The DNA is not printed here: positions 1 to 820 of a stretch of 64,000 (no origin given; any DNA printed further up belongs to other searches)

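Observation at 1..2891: ArsS-like radical SAM/Cys-rich protein, DedA-family membrane protein and disulfide reductase as a tight trio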

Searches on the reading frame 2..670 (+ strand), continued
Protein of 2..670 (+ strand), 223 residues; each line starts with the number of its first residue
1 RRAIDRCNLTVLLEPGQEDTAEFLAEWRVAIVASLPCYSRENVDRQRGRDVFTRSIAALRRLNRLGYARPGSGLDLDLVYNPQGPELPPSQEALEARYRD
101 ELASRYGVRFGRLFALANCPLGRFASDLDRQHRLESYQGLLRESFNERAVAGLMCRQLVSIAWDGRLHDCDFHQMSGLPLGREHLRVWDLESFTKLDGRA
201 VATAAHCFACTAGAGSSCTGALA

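Call 21: search_protein_families(library=ncbifam, proteins=[L049:663-1820:+, L027:6110-7519:+, L015:13789-14634:+, L069:272-910:+, L056:7821-9950:+, L070:13075-13878:+, L073:14938-15675:+, L055:2967-3992:+, L041:9391-9630:-], max_evalue=0.00001)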
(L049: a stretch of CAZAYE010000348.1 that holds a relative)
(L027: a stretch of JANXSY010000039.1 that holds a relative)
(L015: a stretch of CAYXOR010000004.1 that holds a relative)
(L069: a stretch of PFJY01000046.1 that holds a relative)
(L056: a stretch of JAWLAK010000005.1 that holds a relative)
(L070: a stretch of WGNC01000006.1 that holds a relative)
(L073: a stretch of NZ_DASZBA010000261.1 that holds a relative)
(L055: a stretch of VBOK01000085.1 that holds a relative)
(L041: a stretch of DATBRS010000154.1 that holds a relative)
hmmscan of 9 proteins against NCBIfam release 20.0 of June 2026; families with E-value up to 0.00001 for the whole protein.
L049:663-1820:+ (386 aa): 24 families
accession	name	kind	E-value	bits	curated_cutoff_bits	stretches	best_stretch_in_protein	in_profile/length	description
NF040538.1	methyl_ArsM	equivalog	2.5e-102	342.7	500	1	25-327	25-328/356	arsinothricin biosynthesis methyltransferase ArsM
NF008823.0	PRK11873.1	subfamily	3.7e-60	203.7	263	2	167-261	142-234/272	arsenite methyltransferase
NF038099.1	AsSugarArsM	exception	3e-41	141.6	400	2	167-327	130-299/321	arsenosugar biosynthesis arsenite methyltransferase ArsM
NF041537.1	ArsM_AhpD_UU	exception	1.1e-37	129.6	510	2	158-257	132-229/345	arsenite methyltransferase/AhpD domain selenoprotein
NF047649.1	MTase_UXPK_star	exception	5.4e-35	120.8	460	2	32-136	46-148/283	methyltransferase/UXPK-star double selenoprotein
NF041536.1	ArsM_DUF2284_UU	exception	5.8e-34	117.2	575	2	31-137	44-148/459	arsenite methyltransferase/DUF2284 domain selenoprotein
NF045667.1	MTase_DVU1556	equivalog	2.9e-21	75.9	155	1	156-250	69-160/213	DVU_1556 family methyltransferase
NF040539.1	AST_met_ArsM_2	exception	2.4e-18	66.9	240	1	168-257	125-212/262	putative arsinothricin biosynthesis methyltransferase ArsM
NF043040.1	corrin_prot_MT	hypoth_equivalog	6.6e-16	58.4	180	1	57-131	37-105/216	corrinoid protein-associated methyltransferase CpaM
NF001244.0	PRK00216.1-5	equivalog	2.6e-14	53.1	216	1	61-136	48-120/236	bifunctional demethylmenaquinone methyltransferase/2-methoxy-6-polyprenyl-1,4-benzoquinol methylase UbiE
NF052510.1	methyltran_MpqE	exception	8.2e-11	41.7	335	1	60-134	45-116/234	methyl-plastoquinone biosynthesis methyltransferase MpqE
TIGR01934.1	MenG_MenH_UbiE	subfamily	1.3e-10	41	158.35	1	61-137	39-109/223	ubiquinone/menaquinone biosynthesis methyltransferase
TIGR02752.1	MenG_heptapren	equivalog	4.7e-10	39.4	419.85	1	60-136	44-116/231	demethylmenaquinone methyltransferase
NF001243.0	PRK00216.1-4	equivalog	5.7e-10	38.9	235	1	59-136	45-118/237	demethylmenaquinone methyltransferase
TIGR02072.1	BioC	equivalog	1.8e-09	37.8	184.95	0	63-131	36-94/244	malonyl-ACP O-methyltransferase BioC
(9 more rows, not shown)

L027:6110-7519:+ (470 aa): 8 families
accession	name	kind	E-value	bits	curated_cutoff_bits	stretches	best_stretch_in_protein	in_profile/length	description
TIGR04283.1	glyco_like_mftF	equivalog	9.3e-75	251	182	1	232-448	1-219/221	TIGR04283 family arsenosugar biosynthesis glycosyltransferase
TIGR04282.1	glyco_like_cofC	hypoth_equivalog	4e-60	202.8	134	1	26-218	1-189/189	TIGR04282 family arsenosugar biosynthesis glycosyltransferase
NF010496.0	PRK13915.1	equivalog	6.3e-14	51.8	262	1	225-312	26-127/307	glucosyl-3-phosphoglycerate synthase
TIGR03965.1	mycofact_glyco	equivalog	4.9e-12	45.5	280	1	229-417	73-283/467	mycofactocin biosynthesis glycosyltransferase MftF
TIGR04182.1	glyco_TIGR04182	equivalog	9.8e-11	41.6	325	1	232-312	2-83/293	S-layer glycoprotein N-glycosyltransferase AglJ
TIGR03937.1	PgaC_IcaA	equivalog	1.6e-09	37.2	422.3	1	226-314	41-138/407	poly-beta-1,6-N-acetyl-D-glucosamine synthase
NF041875.1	EPS_EpsD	equivalog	1.2e-08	34.8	370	0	232-312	1-90/325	exopolysaccharide biosynthesis glycosyltransferase EpsD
NF058614.1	PPMAGASynPpgS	equivalog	1.3e-06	28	370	1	232-308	2-81/226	polyprenyl-phospho-N-acetylgalactosaminyl synthase PpgS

L015:13789-14634:+ (282 aa): 11 families
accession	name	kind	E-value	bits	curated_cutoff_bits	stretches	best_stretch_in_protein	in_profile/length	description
TIGR01694.1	MTAP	equivalog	1.8e-85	286.2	274.85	1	2-242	1-237/240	S-methyl-5'-thioadenosine phosphorylase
NF006334.0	PRK08564.1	equivalog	3.8e-83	278.7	382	1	3-259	10-263/267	S-methyl-5'-thioadenosine phosphorylase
NF006492.0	PRK08931.1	equivalog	1.4e-80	270.8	437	1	2-273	5-277/291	S-methyl-5'-thioadenosine phosphorylase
NF005657.0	PRK07432.1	equivalog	6.2e-79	265.1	453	1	3-277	6-282/291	S-methyl-5'-thioadenosine phosphorylase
NF005876.0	PRK07823.1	equivalog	9.5e-67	224.9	306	1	2-245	7-244/267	S-methyl-5'-thioadenosine phosphorylase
NF006599.0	PRK09136.1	equivalog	2.7e-65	220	223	1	2-243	3-244/247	S-methyl-5'-thioinosine phosphorylase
NF006054.0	PRK08202.1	equivalog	2.9e-21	76.2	218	1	68-239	98-267/274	purine-nucleoside phosphorylase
TIGR01697.1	PNPH-PUNA-XAPA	subfamily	2.5e-20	72.9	197.1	1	55-234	60-240/247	inosine/guanosine/xanthosine phosphorylase family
TIGR01698.1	PUNP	equivalog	2.1e-17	63.4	302.6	1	61-230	66-234/245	purine-nucleoside phosphorylase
TIGR01700.1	PNPH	equivalog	2.7e-15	56.5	293.35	1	68-231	74-239/249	purine nucleoside phosphorylase I, inosine and guanosine-specific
TIGR01699.1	XAPA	equivalog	1.1e-10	41.5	370.9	1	69-208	75-214/248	xanthosine phosphorylase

L069:272-910:+ (213 aa): 62 families (the best 25 are shown)
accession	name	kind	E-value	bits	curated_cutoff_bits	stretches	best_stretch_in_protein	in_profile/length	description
NF009196.0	PRK12544.1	equivalog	1.2e-100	335.2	287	1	16-211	11-206/208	RNA polymerase factor sigma-70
NF008892.0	PRK11924.2-1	equivalog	2.1e-74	249.5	291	1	20-211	12-203/203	RNA polymerase sigma factor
TIGR02943.1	Sig70_famx1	hypoth_equivalog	6.8e-74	247.8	162.2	1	24-208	3-186/188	RNA polymerase sigma-70 factor, TIGR02943 family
NF009182.0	PRK12530.1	subfamily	9.1e-71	237.3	264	1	27-207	13-190/193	RNA polymerase sigma factor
NF009184.0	PRK12532.1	equivalog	2.4e-70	236.4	276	1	23-208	6-191/195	RNA polymerase sigma factor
NF009173.0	PRK12520.1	equivalog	8.5e-62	208.3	255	1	26-209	5-187/191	RNA polymerase sigma factor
NF009197.0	PRK12545.1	equivalog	1.4e-53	181.7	336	1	21-204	6-190/201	RNA polymerase factor sigma-70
TIGR02937.1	sigma70-ECF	superfamily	2.1e-26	92.5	42.9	1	26-201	4-165/165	sigma-70 family RNA polymerase sigma factor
NF058625.1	sigma_PG0214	equivalog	1.1e-22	80.6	130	2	132-203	92-163/170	GFO_1088 family ECF-type sigma factor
NF006089.0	PRK08241.1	subfamily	6.3e-21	74.8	240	1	26-199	25-202/343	RNA polymerase subunit sigma-70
NF008888.0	PRK11922.1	equivalog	9.4e-20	71.2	204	1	34-203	41-198/231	RNA polymerase sigma factor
NF006550.0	PRK09047.1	equivalog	4.1e-19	68.8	173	1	26-204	15-190/194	RNA polymerase sigma factor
NF009166.1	PRK12513.1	equivalog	2.9e-18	66.3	206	1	32-202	31-187/193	RNA polymerase sigma factor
TIGR02985.1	Sig70_bacteroi1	subfamily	9.1e-18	65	126.4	1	29-200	7-161/162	RNA polymerase sigma-70 factor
TIGR02950.1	SigM_subfam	subfamily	1.4e-17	64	147.95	2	131-201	88-158/159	RNA polymerase sigma factor, SigM family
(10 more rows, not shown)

L056:7821-9950:+ (710 aa): 52 families (the best 25 are shown)
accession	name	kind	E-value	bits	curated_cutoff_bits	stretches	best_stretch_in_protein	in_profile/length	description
NF004991.0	PRK06370.1-3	subfamily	1.5e-153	512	620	1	236-709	35-508/509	FAD-containing oxidoreductase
TIGR01350.1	lipoamide_DH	equivalog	5e-124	414.5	408.8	1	238-688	3-454/461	dihydrolipoyl dehydrogenase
TIGR02053.1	MerA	equivalog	3.2e-120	402.2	454.45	1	238-688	2-453/465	mercury(II) reductase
NF004947.0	PRK06292.2-5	equivalog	1.2e-106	357.4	592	1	238-691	5-461/474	dihydrolipoyl dehydrogenase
NF004992.0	PRK06370.1-4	equivalog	1.2e-97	327.2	629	1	239-680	7-447/459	FAD-containing oxidoreductase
NF004776.0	PRK06116.1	equivalog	1e-96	324.7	480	1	235-679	3-444/450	glutathione-disulfide reductase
NF004946.0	PRK06292.2-4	subfamily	3e-94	316.5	634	1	238-688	5-470/487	dihydrolipoyl dehydrogenase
NF004945.0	PRK06292.2-3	equivalog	7.1e-91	305.4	494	1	239-685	6-449/457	dihydrolipoyl dehydrogenase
NF003585.0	PRK05249.1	equivalog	2.8e-86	290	465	1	234-687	4-456/464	Si-specific NAD(P)(+) transhydrogenase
NF004943.0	PRK06292.2-1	equivalog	3.5e-85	286.5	432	1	238-685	5-452/456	dihydrolipoyl dehydrogenase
NF005884.0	PRK07846.1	equivalog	7.8e-85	285.2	501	1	238-679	5-442/454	mycothione reductase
TIGR01424.1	gluta_reduc_2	equivalog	8.4e-85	285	606.05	1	235-679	1-440/446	glutathione-disulfide reductase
NF010311.1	PRK13748.1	subfamily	6.3e-82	276.2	600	1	234-688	95-548/560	mercury(II) reductase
TIGR01421.1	gluta_reduc_1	equivalog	1.8e-79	268.1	556.15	1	238-679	4-444/450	glutathione-disulfide reductase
NF005883.0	PRK07845.1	equivalog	1.6e-78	264.8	479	1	238-685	4-456/466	NAD(P)H-quinone dehydrogenase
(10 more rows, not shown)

L070:13075-13878:+ (268 aa): 0 families

L073:14938-15675:+ (246 aa): 0 families

L055:2967-3992:+ (342 aa): 2 families
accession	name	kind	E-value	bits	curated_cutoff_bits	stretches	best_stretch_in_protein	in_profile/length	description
NF033774.1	phos_trans_PitA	exception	1.8e-21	76.4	800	1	231-337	386-493/498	inorganic phosphate transporter PitA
NF053884.1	SulfPermCysPBac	equivalog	1.1e-16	60.7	400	1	224-332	201-308/354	sulfate permease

L041:9391-9630:- (80 aa): 2 families
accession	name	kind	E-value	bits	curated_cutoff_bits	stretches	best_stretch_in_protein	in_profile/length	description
TIGR03988.1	antisig_RsrA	equivalog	7.9e-10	38.7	62.5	1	3-73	1-70/77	mycothiol system anti-sigma-R factor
NF052368.1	antisigmaE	subfamily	2.2e-08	33.8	50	1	2-42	2-42/48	anti-sigma factor family protein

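Call 31: search_protein_families(library=pfam, proteins=[L001:1499-2185:-, L070:13075-13878:+, L073:14938-15675:+, L001:1-1092:+, L055:2967-3992:+, L041:9391-9630:-], max_evalue=0.01)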
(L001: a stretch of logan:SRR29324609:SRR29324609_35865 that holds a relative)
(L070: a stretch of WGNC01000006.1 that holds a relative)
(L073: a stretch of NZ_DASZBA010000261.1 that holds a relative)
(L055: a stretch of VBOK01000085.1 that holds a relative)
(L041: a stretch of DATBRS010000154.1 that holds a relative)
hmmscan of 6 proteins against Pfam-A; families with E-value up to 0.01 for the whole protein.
L001:1499-2185:- (228 aa): 0 families

L070:13075-13878:+ (268 aa): 1 family
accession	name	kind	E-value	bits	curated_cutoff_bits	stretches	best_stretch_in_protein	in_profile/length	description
PF04784.19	DUF547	-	3.2e-26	92.2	27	1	76-188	3-125/125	Protein of unknown function, DUF547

L073:14938-15675:+ (246 aa): 1 family
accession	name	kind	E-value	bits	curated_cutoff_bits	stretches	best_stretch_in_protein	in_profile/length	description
PF11249.13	DUF3047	-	1.4e-78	263.4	27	1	42-237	2-197/198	Protein of unknown function (DUF3047)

L001:1-1092:+ (363 aa): 2 families
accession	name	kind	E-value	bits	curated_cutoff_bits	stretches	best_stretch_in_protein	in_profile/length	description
PF00205.28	TPP_enzyme_M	-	1.9e-37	128.5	30.4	1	5-134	1-137/137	Thiamine pyrophosphate enzyme, central domain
PF02775.26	TPP_enzyme_C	-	3.4e-26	92.3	21.9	1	205-345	8-151/151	Thiamine pyrophosphate enzyme, C-terminal TPP binding domain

L055:2967-3992:+ (342 aa): 1 family
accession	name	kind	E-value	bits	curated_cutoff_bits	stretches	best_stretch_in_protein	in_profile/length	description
PF01384.25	PHO4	-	1.6e-58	198.8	33.7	1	9-331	27-350/350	Phosphate transporter family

L041:9391-9630:- (80 aa): 1 family
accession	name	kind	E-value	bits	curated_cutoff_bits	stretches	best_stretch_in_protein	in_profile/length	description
PF13490.11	zf-HC2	-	9.6e-12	45.2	22.2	1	4-37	1-34/35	Putative zinc-finger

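Call 40: search_protein_families(library=ncbifam, proteins=[P0001], max_evalue=0.00001)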
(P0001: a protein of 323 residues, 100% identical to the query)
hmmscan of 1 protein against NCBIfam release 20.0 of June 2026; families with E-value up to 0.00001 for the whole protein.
P0001 (323 aa): 9 families
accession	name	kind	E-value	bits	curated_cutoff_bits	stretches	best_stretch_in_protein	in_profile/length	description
TIGR04167.1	rSAM_SeCys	equivalog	1.4e-124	415.2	300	1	22-322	4-303/303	arsenosugar biosynthesis radical SAM (seleno)protein ArsS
TIGR04078.1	rSAM_yydG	equivalog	7.7e-09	35.4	300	1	27-89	2-64/309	YydG family radical SAM peptide epimerase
TIGR04317.1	W_rSAM_matur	equivalog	3.1e-08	33.1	380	1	25-164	3-138/349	tungsten cofactor oxidoreductase radical SAM maturase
TIGR02666.1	moaA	equivalog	3.3e-08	32.9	284.05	1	25-110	9-97/336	GTP 3',8-cyclase MoaA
NF049973.1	radical_Rv1681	equivalog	1.7e-07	30.5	380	1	35-167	81-211/326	Rv1681 family radical SAM protein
TIGR02668.1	moaA_archaeal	equivalog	2e-07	30.3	325.25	1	25-104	9-88/303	GTP 3',8-cyclase MoaA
NF001199.0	PRK00164.2-1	equivalog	7.8e-07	28.5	231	1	25-104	11-90/308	GTP 3',8-cyclase MoaA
NF050035.1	rSAM_WgK_link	exception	2.8e-06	26.6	650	1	27-165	10-146/367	radical SAM/SPASM peptide maturase WgkB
TIGR03978.1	rSAM_paired_1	equivalog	5.5e-06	25.4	370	1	34-164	91-229/466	His-Xaa-Ser system radical SAM maturase HxsB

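Call 67: search_dna_similar(query=P0001, collection=plasmids, mode=protein, max_evalue=1e-20, max_rows=30)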
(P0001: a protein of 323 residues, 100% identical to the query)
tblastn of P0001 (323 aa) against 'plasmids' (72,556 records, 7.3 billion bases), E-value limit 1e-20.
Records with a match: 54; places in all: 54; records where one place covers at least 80% of the query: 53.
Best place of each record, by identity: <60% 54.
By first word of the organism name: Burkholderia 49; Cupriavidus 1; Candidatus 1; Acinetobacter 1; Hymenobacter 1; Pseudanabaena 1.
By predicted mobility (MOB-suite, as given by PLSDB): non-mobilizable 41; mobilizable 8; conjugative 5.
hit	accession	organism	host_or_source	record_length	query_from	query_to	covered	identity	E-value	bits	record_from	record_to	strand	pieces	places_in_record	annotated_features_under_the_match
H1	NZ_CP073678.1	Cupriavidus sp. KK10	Isolate,A bacterial consortium from ...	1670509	18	323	95%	57.1%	5e-104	340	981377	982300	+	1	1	none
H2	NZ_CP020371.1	Candidatus Thiodictyon syntrophicum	meromictic lake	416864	18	323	95%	54.8%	3e-94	313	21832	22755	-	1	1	arsS: arsenosugar biosynthesis radical SAM (seleno)protein ArsS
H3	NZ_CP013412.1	Burkholderia thailandensis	environmental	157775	18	322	94%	53.0%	3e-95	315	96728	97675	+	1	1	arsS: arsenosugar biosynthesis radical SAM (seleno)protein ArsS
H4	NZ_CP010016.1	Burkholderia thailandensis 34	-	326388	18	322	94%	53.0%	3e-95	315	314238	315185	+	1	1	arsS: arsenosugar biosynthesis radical SAM (seleno)protein ArsS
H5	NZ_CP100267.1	Burkholderia glumae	cell culture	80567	18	322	94%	52.6%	7e-91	303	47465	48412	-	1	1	arsS: arsenosugar biosynthesis radical SAM (seleno)protein ArsS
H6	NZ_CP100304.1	Burkholderia glumae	cell culture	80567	18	322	94%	52.6%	7e-91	303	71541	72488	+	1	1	arsS: arsenosugar biosynthesis radical SAM (seleno)protein ArsS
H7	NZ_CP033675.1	Burkholderia glumae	bacterial cell,diseased rice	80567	18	322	94%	52.6%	7e-91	303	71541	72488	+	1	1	arsS: arsenosugar biosynthesis radical SAM (seleno)protein ArsS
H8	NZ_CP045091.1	Burkholderia glumae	rice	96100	18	322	94%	52.6%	7e-91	303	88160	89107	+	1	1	arsS: arsenosugar biosynthesis radical SAM (seleno)protein ArsS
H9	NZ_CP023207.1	Burkholderia glumae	Oryza sativa,Cell culture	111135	18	322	94%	52.6%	7e-91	303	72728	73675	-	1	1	arsS: arsenosugar biosynthesis radical SAM (seleno)protein ArsS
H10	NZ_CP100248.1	Burkholderia glumae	cell culture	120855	18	322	94%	52.6%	7e-91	303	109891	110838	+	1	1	arsS: arsenosugar biosynthesis radical SAM (seleno)protein ArsS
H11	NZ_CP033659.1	Burkholderia glumae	bacterial cell,diseased rice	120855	18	322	94%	52.6%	7e-91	303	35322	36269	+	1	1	arsS: arsenosugar biosynthesis radical SAM (seleno)protein ArsS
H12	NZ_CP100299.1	Burkholderia glumae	cell culture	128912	18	322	94%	52.6%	7e-91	303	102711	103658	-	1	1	arsS: arsenosugar biosynthesis radical SAM (seleno)protein ArsS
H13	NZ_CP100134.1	Burkholderia glumae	cell culture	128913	18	322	94%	52.6%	7e-91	303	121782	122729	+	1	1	arsS: arsenosugar biosynthesis radical SAM (seleno)protein ArsS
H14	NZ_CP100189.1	Burkholderia glumae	cell culture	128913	18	322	94%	52.6%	7e-91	303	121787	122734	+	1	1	arsS: arsenosugar biosynthesis radical SAM (seleno)protein ArsS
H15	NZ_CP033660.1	Burkholderia glumae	bacterial cell,diseased rice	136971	18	322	94%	52.6%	7e-91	303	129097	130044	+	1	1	arsS: arsenosugar biosynthesis radical SAM (seleno)protein ArsS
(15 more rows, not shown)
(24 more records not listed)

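Call 68: get_annotated_region(hit=H3, flank=9000)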
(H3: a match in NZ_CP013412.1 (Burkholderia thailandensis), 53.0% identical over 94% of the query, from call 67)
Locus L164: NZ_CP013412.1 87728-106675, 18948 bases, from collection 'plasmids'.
description: Burkholderia thailandensis strain 2002721643 plasmid p2002721643, complete sequence
organism: Burkholderia thailandensis (NCBI taxid 57975)
taxonomy: Bacteria; Pseudomonadota; Betaproteobacteria; Burkholderiales; Burkholderiaceae; Burkholderia; Burkholderia thailandensis
host: -; source: environmental; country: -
typing (MOB-suite, as given by PLSDB): non-mobilizable; replicon rep_cluster_465
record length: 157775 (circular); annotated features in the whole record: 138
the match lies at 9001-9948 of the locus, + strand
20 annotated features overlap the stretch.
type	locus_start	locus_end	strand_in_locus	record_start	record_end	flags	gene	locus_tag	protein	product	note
CDS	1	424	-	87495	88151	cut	-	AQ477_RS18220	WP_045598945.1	TIGR04282 family arsenosugar biosynthesis glycosyltransferase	GO:0009058 - biosynthetic process [Evidence IEA]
CDS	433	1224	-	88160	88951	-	-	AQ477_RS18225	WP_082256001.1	TIGR04283 family arsenosugar biosynthesis glycosyltransferase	GO:0009058 - biosynthetic process [Evidence IEA]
CDS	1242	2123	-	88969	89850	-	-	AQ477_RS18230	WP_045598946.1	S-methyl-5'-thioadenosine phosphorylase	-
CDS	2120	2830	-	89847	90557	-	-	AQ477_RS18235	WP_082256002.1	hypothetical protein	-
CDS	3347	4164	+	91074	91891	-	-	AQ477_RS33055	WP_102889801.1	IS5 family transposase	-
CDS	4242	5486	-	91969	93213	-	-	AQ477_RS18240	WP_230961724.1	MFS transporter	GO:0055085 - transmembrane transport [Evidence IEA]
CDS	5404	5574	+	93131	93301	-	-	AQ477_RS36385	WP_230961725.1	hypothetical protein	-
CDS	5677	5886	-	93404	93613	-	-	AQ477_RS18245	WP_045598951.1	zf-HC2 domain-containing protein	-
CDS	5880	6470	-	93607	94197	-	-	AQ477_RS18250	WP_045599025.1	sigma-70 family RNA polymerase sigma factor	GO:0006352 - DNA-templated transcription initiation [Evidence IEA]; GO:0006355 - regulation of DNA-templated ...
CDS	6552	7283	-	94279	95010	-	-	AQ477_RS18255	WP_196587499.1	cytochrome c biogenesis CcdA family protein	-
CDS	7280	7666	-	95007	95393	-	-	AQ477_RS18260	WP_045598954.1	thioredoxin family protein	-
CDS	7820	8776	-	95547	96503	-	-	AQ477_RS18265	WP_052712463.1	hypothetical protein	-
CDS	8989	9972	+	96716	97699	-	arsS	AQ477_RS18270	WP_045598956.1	arsenosugar biosynthesis radical SAM (seleno)protein ArsS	-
CDS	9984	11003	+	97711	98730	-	-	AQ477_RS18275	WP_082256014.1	hypothetical protein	-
CDS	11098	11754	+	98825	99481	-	-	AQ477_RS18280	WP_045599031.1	YiiX/YebB-like N1pC/P60 family cysteine hydrolase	-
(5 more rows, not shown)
